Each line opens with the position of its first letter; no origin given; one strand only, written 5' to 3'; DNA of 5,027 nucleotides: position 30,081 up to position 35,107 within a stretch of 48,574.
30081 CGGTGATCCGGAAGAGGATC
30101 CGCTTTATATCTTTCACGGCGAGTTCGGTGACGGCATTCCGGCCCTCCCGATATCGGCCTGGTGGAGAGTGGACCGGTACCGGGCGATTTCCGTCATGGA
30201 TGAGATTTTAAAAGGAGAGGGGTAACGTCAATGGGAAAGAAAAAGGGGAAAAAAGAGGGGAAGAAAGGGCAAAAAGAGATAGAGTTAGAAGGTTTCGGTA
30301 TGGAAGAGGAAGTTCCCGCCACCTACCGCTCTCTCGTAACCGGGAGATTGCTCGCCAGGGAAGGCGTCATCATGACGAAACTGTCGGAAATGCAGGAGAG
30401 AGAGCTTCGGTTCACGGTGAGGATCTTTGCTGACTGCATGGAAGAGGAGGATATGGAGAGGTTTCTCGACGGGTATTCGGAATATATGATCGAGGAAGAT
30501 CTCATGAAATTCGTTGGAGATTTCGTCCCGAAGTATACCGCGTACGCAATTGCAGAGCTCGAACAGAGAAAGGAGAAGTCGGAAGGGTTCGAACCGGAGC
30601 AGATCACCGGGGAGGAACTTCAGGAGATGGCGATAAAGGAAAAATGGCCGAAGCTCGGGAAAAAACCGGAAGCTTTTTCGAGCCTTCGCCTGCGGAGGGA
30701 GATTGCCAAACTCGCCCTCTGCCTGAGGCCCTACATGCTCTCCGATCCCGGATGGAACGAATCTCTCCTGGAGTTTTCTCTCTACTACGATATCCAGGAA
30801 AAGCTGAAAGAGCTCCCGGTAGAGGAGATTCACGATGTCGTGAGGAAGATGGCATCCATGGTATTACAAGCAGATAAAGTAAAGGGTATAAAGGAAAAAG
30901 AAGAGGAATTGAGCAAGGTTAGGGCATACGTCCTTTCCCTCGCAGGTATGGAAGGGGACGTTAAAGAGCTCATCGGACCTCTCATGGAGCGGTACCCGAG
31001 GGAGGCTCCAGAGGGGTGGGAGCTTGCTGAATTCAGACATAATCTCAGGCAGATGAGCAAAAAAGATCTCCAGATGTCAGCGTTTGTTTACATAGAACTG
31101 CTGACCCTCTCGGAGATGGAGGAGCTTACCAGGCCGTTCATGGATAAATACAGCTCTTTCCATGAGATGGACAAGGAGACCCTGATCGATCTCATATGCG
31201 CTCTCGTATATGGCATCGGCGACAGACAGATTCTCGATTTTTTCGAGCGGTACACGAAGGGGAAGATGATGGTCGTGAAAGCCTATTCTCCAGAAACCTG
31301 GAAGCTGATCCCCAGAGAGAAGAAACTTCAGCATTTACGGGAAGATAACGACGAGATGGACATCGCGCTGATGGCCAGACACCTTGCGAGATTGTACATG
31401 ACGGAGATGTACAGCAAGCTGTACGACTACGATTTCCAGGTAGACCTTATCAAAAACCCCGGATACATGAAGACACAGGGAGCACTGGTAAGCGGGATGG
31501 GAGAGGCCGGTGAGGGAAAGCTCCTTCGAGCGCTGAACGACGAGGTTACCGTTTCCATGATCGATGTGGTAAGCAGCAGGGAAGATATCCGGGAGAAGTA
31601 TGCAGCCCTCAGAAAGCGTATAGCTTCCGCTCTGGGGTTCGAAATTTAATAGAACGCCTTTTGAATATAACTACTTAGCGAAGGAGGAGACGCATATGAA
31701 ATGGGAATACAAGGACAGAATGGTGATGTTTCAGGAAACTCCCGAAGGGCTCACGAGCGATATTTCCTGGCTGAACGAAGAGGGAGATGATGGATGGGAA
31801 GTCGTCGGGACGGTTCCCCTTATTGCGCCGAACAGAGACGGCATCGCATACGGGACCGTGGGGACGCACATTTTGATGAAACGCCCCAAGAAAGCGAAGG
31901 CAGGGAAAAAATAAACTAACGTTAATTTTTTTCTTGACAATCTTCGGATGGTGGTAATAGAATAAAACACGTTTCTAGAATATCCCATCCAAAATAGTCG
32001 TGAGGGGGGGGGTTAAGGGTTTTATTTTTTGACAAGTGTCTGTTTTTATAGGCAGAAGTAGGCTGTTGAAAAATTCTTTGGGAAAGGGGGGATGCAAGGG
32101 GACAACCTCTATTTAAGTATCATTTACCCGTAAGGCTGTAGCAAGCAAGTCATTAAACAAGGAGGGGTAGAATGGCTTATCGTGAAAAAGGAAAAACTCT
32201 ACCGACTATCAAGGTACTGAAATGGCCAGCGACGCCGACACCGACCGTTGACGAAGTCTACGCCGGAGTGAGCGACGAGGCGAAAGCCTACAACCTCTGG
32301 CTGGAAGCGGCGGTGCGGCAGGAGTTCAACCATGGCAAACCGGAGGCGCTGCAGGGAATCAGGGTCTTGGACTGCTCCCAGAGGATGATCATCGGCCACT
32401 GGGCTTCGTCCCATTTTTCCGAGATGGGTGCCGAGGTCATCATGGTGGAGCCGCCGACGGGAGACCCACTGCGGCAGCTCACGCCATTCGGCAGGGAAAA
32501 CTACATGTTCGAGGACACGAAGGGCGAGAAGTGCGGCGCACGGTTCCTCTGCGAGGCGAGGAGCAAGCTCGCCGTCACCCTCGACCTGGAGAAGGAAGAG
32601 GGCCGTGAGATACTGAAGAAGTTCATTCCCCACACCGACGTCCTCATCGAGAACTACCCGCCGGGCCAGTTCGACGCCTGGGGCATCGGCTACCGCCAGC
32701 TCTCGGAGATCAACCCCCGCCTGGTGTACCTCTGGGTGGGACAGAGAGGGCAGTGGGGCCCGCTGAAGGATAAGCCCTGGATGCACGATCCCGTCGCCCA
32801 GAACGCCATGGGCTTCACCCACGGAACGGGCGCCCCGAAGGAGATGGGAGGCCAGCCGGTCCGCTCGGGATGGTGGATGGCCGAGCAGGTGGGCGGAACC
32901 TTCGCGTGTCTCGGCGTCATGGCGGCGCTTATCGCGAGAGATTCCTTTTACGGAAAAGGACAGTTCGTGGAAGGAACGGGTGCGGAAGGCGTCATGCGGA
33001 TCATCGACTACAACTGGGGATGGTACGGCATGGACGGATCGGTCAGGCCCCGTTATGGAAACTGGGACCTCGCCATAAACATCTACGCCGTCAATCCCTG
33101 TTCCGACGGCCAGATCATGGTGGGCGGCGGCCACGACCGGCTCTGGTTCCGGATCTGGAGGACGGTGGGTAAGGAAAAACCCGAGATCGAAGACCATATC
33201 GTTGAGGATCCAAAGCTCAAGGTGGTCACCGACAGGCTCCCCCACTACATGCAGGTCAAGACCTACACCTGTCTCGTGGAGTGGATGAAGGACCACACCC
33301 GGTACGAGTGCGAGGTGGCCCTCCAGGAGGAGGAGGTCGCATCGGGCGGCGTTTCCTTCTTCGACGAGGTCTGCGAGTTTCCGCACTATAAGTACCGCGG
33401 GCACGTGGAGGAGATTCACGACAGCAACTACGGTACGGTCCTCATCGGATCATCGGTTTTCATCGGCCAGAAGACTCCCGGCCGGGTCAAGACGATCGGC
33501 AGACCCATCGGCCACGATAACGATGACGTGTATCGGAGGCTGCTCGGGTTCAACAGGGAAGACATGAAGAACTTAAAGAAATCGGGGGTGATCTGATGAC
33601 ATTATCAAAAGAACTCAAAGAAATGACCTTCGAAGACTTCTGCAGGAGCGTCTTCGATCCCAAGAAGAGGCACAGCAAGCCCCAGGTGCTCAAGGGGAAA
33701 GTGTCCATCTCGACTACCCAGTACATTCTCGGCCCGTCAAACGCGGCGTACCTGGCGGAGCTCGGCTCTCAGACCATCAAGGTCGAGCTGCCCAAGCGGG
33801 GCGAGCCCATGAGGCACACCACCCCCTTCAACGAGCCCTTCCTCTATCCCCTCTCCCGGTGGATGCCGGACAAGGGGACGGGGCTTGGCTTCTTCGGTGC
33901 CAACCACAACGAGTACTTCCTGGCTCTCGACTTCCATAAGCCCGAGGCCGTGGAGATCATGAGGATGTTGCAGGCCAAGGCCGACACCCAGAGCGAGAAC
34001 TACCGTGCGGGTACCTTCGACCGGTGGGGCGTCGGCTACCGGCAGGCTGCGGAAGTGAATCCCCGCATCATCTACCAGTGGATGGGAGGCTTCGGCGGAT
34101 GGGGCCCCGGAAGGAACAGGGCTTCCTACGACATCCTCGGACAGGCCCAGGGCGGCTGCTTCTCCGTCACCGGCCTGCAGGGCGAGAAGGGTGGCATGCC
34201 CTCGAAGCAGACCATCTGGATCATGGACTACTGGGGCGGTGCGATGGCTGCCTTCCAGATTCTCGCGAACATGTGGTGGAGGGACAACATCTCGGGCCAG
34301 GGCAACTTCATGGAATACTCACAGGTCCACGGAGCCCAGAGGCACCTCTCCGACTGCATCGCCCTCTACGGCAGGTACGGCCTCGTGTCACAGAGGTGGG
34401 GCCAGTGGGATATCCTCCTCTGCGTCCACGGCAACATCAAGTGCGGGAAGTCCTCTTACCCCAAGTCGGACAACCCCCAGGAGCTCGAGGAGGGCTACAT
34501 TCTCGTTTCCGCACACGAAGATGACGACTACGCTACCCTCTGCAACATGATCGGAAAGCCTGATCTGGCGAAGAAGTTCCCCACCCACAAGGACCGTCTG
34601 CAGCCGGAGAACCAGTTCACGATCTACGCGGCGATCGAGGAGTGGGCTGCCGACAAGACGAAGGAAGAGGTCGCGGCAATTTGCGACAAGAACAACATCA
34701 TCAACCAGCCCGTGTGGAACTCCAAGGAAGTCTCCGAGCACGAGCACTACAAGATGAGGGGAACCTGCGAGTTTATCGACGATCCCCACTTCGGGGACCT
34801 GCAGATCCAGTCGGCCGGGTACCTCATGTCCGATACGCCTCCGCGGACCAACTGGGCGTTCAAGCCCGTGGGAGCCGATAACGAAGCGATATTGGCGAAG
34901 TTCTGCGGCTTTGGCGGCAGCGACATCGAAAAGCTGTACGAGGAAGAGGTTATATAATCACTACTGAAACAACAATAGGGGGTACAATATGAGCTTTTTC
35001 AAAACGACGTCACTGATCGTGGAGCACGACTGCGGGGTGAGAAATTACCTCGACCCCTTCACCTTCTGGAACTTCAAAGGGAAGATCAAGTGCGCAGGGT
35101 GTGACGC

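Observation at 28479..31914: Six-gene cassette of uncharacterised proteins between hemL and the CoA-transferase operon: best candidate for an undescribed system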

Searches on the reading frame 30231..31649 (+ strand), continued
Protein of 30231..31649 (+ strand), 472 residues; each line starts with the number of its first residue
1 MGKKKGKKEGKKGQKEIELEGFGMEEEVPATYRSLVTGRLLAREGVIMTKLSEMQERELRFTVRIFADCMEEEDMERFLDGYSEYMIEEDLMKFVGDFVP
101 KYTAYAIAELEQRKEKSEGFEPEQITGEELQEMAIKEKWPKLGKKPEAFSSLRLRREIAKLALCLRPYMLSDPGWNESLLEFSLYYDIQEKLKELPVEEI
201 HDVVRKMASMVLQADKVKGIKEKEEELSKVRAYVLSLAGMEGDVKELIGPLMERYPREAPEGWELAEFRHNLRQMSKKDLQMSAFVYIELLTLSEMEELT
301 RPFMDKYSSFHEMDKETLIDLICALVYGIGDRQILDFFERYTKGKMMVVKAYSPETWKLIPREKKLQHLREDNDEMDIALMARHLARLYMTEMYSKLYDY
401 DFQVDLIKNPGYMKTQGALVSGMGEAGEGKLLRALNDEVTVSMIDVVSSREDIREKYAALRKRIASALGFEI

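Call 103: search_solved_structures(query=A9, max_evalue=10, show_alignments=1)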
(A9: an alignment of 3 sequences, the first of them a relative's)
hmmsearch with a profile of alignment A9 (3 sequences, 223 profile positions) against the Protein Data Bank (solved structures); distinct sequences matched with E-value up to 10: 18.
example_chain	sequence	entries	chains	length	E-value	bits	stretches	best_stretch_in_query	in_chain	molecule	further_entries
6fjv_A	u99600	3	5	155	5.2e-05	25.8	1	21-129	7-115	26S proteasome regulatory subunit N11-like protein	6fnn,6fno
6fju_A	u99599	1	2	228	0.00026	23.6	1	22-129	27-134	26S proteasome regulatory subunit N11-like protein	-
8amz_V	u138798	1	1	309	0.00038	23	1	8-125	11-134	26S proteasome regulatory subunit RPN11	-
12bm_c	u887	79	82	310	0.0023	20.5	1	21-125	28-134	26S proteasome non-ATPase regulatory subunit 14 | Proteasome (Prosome, macropain) 26S subunit, non-ATPase, 14 | RPN11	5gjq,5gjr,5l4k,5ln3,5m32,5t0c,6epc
22mm_c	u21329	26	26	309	0.0023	20.5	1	21-125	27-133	26S proteasome non-ATPase regulatory subunit 14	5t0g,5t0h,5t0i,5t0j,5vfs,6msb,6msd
8usb_c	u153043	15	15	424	0.0038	19.7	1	21-125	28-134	26S proteasome non-ATPase regulatory subunit 14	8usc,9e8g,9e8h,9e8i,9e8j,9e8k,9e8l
5vfp_c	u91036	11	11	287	0.0041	19.6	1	22-125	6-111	26S proteasome non-ATPase regulatory subunit 14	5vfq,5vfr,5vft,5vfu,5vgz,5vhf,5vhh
4ocl_B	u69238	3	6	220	0.0059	19.1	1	15-125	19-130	26S proteasome regulatory subunit RPN11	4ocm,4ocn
5u4p_B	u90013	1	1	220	0.0059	19.1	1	15-125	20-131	26S proteasome regulatory subunit RPN11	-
5w83_B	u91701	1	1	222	0.006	19.1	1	15-125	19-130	Ubiquitin carboxyl-terminal hydrolase RPN11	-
4owp_B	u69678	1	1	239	0.0072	18.8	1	15-125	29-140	26S proteasome regulatory subunit RPN11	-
4o8x_B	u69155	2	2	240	0.0073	18.8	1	15-125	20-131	26S proteasome regulatory subunit RPN11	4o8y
9w39_c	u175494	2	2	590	0.0073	18.8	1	21-125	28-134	Ubiquitin C-terminal hydrolase PSMD14,Uncharacterized protein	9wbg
3jck_G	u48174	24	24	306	0.012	18.1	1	16-125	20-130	Ubiquitin carboxyl-terminal hydrolase RPN11 | 26S PROTEASOME REGULATORY SUBUNIT RPN11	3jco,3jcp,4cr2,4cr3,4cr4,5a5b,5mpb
6fvt_V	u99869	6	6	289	0.023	17.2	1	20-125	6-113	Ubiquitin carboxyl-terminal hydrolase RPN11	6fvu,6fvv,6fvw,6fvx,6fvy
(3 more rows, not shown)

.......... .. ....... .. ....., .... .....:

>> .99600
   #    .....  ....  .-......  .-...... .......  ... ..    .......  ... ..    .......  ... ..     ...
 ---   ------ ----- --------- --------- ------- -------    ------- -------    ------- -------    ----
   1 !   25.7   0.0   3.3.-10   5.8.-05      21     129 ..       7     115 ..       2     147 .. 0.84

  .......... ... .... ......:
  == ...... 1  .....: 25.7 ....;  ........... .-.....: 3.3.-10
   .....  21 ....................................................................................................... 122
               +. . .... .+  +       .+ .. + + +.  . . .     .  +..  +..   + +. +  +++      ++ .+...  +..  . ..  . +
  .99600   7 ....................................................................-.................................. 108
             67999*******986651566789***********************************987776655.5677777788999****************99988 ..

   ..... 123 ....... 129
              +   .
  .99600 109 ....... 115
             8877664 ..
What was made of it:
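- One lineage also carries a JAMM/Rpn11-like peptidase (call 103).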

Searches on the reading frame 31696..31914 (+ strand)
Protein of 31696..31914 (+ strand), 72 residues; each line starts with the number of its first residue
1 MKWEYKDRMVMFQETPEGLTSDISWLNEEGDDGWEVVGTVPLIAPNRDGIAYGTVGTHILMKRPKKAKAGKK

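Call 3: search_protein_families(library=pfam, proteins=[window:31696-31914:+], max_evalue=1)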
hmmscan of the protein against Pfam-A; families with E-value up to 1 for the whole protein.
window:31696-31914:+ (72 aa): 1 family
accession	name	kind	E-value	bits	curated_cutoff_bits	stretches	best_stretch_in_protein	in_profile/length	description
PF13783.11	DUF4177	-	0.00052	20.6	25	1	4-63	7-64/65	Domain of unknown function (DUF4177)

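Call 4: search_protein_families(library=ncbifam, proteins=[window:31696-31914:+], max_evalue=1)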
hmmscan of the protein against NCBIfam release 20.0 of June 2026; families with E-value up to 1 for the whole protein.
window:31696-31914:+ (72 aa): 1 family
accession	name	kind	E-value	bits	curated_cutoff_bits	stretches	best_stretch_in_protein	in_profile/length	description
NF053529.1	Sp36_fam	equivalog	1.9e-05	24.5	50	1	3-44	1-38/50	Sp36 family protein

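Call 6: search_protein_families(library=padloc, proteins=[window:31696-31914:+], max_evalue=1)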
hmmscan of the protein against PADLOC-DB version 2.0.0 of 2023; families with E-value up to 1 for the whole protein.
window:31696-31914:+ (72 aa): 0 families

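Call 7: search_protein_families(library=phrogs, proteins=[window:31696-31914:+], max_evalue=1)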
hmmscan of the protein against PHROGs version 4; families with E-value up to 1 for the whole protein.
window:31696-31914:+ (72 aa): 0 families

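Call 82: search_protein_families(library=pfam, alignment_id=A5, max_evalue=0.1)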
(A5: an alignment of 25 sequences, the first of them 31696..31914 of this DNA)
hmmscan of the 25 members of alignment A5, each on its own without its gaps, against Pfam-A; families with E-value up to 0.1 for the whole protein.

A. member 1, window:31696-31914:+ (72 aa): 1 family
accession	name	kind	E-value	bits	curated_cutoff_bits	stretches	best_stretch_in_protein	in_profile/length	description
PF13783.11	DUF4177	-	0.00052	20.6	25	1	4-63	7-64/65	Domain of unknown function (DUF4177)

B. families by the number of members that match (of 25 scanned): 2 families
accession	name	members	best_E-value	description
PF13783.11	DUF4177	25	1.5e-05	Domain of unknown function (DUF4177)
PF18478.7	PIN_10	1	0.0058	PIN like domain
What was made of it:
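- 31696..31914 (+): D: 72-aa divergent DUF4177 protein, the most conserved member (invariant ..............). All 25 family members hit at E <= 0.1 (calls 3, 82).
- On DUF4177 (PF13783), for the 72-aa protein D: All 25 of 25 family members match at E <= 0.1, the best at 1.5e-5 (call 82).
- Closest known: DUF4177. Same: They share the N-terminal WEY start and the GWE(L/V)V motif (calls 3, 82).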

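Call 83: search_solved_structures(query=A5, max_evalue=10, show_alignments=2)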
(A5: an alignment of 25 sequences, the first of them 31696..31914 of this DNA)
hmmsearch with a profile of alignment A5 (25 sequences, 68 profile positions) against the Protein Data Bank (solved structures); distinct sequences matched with E-value up to 10: 0.

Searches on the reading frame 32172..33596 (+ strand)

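Call 88: search_protein_families(library=ncbifam, proteins=[window:32172-33596:+], max_evalue=0.01)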
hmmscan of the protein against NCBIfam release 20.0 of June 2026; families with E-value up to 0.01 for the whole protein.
window:32172-33596:+ (474 aa): 6 families
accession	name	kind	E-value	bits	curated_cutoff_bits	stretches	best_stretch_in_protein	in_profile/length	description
NF052585.1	SucGlutTfsCaiB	equivalog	6.4e-40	137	750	1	56-456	4-387/394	succinate--glutarate CoA-transferase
NF003809.0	PRK05398.1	subfamily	8.4e-35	120.1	442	2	58-277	3-207/416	formyl-CoA transferase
NF041294.1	Scnl_mescCoAtase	equivalog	1.8e-34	119.5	700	1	59-419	3-344/381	succinyl-CoA:mesaconate CoA-transferase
TIGR03253.1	oxalate_frc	equivalog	1.6e-32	112.8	504.2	2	58-276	2-205/416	formyl-CoA transferase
NF008511.0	PRK11430.1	equivalog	2.1e-27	96.2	522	1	60-364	10-292/381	CoA:oxalate CoA-transferase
NF002914.1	PRK03525.1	equivalog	2.7e-19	69.4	413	1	60-474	10-397/400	L-carnitine CoA-transferase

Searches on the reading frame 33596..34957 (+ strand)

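Call 88: search_protein_families(library=ncbifam, proteins=[window:33596-34957:+], max_evalue=0.01)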
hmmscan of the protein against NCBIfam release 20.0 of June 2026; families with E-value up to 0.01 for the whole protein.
window:33596-34957:+ (453 aa): 6 families
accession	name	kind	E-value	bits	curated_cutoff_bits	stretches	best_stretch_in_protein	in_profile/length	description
NF041294.1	Scnl_mescCoAtase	equivalog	3.3e-41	141.7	700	1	38-418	10-365/381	succinyl-CoA:mesaconate CoA-transferase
NF003809.0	PRK05398.1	subfamily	5.9e-38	130.5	442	1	32-453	5-416/416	formyl-CoA transferase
TIGR03253.1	oxalate_frc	equivalog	1.4e-36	126.2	504.2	1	32-453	4-416/416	formyl-CoA transferase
NF052585.1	SucGlutTfsCaiB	equivalog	6.9e-34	117.1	750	1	28-435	4-387/394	succinate--glutarate CoA-transferase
NF008511.0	PRK11430.1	equivalog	1.5e-20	73.7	522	1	32-349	10-296/381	CoA:oxalate CoA-transferase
NF002914.1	PRK03525.1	equivalog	4.6e-13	48.8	413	1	105-450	63-394/400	L-carnitine CoA-transferase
